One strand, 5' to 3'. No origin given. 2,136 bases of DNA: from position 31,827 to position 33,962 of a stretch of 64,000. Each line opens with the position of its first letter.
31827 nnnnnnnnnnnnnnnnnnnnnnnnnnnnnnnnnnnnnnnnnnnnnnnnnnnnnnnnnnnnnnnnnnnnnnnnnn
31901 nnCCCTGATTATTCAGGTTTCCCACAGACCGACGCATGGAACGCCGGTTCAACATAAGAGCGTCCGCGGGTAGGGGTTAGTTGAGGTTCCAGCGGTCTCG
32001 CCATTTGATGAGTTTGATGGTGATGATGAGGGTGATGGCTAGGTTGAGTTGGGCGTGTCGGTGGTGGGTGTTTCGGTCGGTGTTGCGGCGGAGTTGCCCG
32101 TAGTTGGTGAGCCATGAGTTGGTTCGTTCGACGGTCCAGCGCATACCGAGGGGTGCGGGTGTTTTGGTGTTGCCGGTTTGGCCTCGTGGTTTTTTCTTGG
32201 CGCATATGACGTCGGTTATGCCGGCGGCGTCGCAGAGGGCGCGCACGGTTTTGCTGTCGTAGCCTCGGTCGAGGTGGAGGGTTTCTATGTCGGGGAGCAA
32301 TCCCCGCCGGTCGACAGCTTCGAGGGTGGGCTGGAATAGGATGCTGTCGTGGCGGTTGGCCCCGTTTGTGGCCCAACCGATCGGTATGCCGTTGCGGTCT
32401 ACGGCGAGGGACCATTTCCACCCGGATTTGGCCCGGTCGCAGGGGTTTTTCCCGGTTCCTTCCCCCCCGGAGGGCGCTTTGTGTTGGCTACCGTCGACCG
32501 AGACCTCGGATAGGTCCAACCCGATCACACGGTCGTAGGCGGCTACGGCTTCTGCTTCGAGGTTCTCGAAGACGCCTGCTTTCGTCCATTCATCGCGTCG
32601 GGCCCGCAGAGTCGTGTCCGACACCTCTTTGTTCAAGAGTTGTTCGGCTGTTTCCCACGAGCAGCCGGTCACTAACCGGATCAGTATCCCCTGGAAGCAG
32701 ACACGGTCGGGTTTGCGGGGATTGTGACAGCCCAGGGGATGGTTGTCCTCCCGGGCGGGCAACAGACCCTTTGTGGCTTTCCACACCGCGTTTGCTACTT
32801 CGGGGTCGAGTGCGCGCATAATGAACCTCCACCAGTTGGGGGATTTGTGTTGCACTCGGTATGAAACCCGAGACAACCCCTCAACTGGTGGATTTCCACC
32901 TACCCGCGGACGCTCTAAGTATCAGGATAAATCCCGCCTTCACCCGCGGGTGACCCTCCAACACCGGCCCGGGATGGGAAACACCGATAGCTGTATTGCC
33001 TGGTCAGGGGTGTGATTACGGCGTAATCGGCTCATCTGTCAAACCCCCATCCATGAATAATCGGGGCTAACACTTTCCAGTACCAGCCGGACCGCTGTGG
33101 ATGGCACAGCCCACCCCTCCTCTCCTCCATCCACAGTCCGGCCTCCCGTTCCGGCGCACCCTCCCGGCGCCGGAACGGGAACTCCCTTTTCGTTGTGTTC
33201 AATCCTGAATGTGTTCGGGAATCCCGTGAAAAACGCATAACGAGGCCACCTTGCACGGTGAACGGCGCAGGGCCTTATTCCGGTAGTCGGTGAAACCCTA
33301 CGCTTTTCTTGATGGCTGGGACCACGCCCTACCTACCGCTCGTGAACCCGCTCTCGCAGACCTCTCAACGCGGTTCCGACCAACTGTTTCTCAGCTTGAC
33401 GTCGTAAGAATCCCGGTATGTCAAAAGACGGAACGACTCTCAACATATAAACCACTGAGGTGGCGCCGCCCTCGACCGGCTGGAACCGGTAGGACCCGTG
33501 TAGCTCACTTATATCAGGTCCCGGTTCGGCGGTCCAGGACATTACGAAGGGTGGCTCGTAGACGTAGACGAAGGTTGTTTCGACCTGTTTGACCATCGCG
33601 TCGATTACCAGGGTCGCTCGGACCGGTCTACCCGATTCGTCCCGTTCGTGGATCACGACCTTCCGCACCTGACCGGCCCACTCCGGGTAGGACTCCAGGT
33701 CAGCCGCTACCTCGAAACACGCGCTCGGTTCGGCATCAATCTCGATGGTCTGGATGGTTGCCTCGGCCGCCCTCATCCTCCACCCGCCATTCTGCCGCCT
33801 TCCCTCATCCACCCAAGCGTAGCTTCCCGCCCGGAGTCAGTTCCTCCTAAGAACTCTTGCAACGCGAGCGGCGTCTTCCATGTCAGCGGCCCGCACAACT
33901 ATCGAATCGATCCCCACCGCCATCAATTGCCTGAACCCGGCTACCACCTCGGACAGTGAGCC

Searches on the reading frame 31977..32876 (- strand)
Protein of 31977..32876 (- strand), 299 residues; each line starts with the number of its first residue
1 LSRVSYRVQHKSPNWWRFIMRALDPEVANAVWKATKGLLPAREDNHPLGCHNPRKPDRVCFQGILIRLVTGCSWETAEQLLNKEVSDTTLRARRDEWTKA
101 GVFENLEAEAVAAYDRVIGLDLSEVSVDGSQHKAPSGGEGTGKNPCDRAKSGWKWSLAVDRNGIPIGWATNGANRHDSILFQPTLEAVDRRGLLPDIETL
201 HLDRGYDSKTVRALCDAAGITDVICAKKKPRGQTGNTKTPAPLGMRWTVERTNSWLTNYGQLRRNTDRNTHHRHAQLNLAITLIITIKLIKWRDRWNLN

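Call 15: search_protein_families(library=pfam, proteins=[window:31977-32876:-], max_evalue=0.01)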
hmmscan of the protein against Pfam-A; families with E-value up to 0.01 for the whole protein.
window:31977-32876:- (299 aa): 3 families
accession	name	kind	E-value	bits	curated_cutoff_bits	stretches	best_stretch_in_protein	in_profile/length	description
PF01609.27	DDE_Tnp_1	-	5.7e-13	49.5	23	1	123-280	5-194/200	Transposase DDE domain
PF13340.11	DUF4096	-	1.9e-11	44.4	34.3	1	29-106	3-75/76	Putative transposase of IS4/5 family (DUF4096)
PF13586.12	DDE_Tnp_1_2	-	0.00025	21.9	29.2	1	200-283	1-82/86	Transposase DDE domain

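Call 16: search_protein_families(library=ncbifam, proteins=[window:31977-32876:-], max_evalue=0.01)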
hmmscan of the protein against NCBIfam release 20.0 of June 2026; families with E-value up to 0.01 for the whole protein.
window:31977-32876:- (299 aa): 8 families
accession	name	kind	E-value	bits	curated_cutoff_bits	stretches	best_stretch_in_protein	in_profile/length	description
NF033580.1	transpos_IS5_3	equivalog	2.7e-46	158.2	110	1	27-285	5-257/258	IS5 family transposase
NF033551.1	transpos_IS1182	equivalog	8.5e-11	41.4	270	1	147-233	262-344/488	IS1182 family transposase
NF033581.1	transpos_IS5_4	equivalog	2.1e-08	33.9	140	1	152-284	154-282/285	IS5 family transposase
NF033520.1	transpos_IS982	equivalog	4.1e-07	29.8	130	1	131-283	91-238/243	IS982 family transposase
NF033578.1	transpos_IS5_1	equivalog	4.8e-05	22.6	275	1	152-282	283-409/419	IS5 family transposase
NF033579.1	transpos_IS5_2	equivalog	0.00013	21.6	140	1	150-228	137-213/289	IS5 family transposase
NF033593.1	transpos_ISNCY_1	equivalog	0.00059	18.6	325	1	152-234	301-382/444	ISNCY family transposase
NF033559.2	transpos_IS1634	equivalog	0.00093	18.3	100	1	98-220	111-233/483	IS1634 family transposase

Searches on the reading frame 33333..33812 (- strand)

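Call 47: search_protein_families(library=pfam, proteins=[window:33333-33812:-], max_evalue=0.001)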
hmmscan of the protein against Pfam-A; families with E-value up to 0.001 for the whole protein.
window:33333-33812:- (159 aa): 2 families
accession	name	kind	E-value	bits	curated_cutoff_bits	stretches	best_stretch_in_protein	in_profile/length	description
PF03364.25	Polyketide_cyc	-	2.8e-13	50.6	23.4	1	25-152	1-125/126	Polyketide cyclase / dehydrase and lipid transport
PF10604.15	Polyketide_cyc2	-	6.2e-12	46.4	27.4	1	21-151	6-136/142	Polyketide cyclase / dehydrase and lipid transport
